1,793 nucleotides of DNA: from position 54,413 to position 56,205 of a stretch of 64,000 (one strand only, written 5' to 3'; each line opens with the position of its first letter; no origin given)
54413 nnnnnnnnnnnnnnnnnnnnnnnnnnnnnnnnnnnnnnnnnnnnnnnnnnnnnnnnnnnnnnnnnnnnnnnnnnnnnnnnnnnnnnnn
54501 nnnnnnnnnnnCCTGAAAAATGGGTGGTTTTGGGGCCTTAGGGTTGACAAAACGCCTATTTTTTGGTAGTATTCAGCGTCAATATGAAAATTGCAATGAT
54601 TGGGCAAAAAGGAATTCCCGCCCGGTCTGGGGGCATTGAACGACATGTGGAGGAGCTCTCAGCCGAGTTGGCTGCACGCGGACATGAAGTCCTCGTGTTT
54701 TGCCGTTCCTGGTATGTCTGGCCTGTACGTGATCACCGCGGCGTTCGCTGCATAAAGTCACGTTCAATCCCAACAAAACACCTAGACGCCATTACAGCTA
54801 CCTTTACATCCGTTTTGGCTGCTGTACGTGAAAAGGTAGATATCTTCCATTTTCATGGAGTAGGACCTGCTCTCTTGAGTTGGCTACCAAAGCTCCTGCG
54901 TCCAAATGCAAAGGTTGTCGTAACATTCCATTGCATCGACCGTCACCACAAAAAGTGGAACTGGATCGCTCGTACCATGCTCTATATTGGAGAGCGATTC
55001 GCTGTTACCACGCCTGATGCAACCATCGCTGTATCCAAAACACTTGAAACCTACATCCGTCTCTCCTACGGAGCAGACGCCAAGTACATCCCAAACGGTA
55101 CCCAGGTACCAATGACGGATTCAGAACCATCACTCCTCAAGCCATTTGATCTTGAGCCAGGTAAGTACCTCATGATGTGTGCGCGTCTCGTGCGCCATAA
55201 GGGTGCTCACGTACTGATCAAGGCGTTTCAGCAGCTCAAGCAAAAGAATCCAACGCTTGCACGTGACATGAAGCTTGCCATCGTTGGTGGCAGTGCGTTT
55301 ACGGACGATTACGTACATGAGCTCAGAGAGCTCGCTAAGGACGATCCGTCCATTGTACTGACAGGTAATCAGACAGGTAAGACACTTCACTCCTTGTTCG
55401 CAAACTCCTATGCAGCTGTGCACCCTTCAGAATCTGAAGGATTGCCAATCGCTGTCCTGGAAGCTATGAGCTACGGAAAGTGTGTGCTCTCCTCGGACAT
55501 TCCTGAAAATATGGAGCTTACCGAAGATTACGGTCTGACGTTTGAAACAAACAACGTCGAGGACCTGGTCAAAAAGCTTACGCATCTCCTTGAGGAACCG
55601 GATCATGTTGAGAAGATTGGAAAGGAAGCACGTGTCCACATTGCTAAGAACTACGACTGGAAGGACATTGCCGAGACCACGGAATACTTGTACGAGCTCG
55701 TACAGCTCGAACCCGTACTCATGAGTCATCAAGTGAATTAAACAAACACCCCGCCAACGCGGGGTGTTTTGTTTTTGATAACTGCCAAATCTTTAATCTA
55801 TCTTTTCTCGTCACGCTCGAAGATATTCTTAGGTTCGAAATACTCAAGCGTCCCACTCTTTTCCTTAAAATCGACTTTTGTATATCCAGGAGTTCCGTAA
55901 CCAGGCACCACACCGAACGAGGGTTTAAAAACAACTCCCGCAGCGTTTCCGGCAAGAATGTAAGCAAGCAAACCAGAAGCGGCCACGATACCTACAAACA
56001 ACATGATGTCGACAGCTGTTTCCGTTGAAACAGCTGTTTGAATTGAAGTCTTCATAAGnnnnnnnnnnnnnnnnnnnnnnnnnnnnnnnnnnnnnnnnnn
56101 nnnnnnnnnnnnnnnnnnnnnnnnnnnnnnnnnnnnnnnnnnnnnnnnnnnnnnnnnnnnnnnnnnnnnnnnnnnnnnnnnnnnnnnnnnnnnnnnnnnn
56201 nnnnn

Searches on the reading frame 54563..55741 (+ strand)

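Call 40: search_protein_families(library=pfam, proteins=[window:54563-55741:+], max_evalue=0.001)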
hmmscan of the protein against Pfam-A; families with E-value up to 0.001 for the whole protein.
window:54563-55741:+ (392 aa): 7 families
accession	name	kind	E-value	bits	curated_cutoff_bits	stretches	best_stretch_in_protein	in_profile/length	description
PF00534.26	Glycos_transf_1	-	1.8e-30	106.2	26.4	1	200-357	15-170/172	Glycosyl transferases group 1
PF13439.12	Glyco_transf_4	-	2.6e-25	89.8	28.5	1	23-179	2-165/170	Glycosyltransferase Family 4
PF13692.12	Glyco_trans_1_4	-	3.2e-24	86.2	27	1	201-344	2-141/142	Glycosyl transferases group 1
PF13579.12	Glyco_trans_4_4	-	1.1e-19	71.8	29.7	1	23-179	1-158/158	Glycosyl transferase 4-like domain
PF13524.12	Glyco_trans_1_2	-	5.8e-09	36.5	25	1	237-372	16-141/144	Glycosyl transferase-like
PF20706.3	GT4-conflict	-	1.8e-08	34.2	26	1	20-311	9-311/385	Family 4 Glycosyltransferase in conflict systems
PF09314.17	DUF1972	-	4.7e-07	30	25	1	10-180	4-185/186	Domain of unknown function (DUF1972)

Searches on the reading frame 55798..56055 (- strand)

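Call 22: search_protein_families(library=pfam, proteins=[window:55798-56055:-], max_evalue=1)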
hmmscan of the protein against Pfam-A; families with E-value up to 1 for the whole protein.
window:55798-56055:- (85 aa): 2 families
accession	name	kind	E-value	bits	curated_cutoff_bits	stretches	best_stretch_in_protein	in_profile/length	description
PF11100.13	TrbE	-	0.00016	22.3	25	1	8-34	26-52/66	Conjugal transfer protein TrbE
PF20197.3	DUF6560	-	0.21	12.2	27.8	1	5-83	73-150/174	Family of unknown function (DUF6560)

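Call 44: search_protein_families(library=ncbifam, proteins=[window:55798-56055:-], max_evalue=0.1)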
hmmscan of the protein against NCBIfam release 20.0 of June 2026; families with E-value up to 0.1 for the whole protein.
window:55798-56055:- (85 aa): 0 families

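Call 63: search_protein_families(library=padloc, proteins=[window:55798-56055:-], max_evalue=0.001)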
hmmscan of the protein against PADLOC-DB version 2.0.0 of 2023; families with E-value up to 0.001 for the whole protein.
window:55798-56055:- (85 aa): 0 families
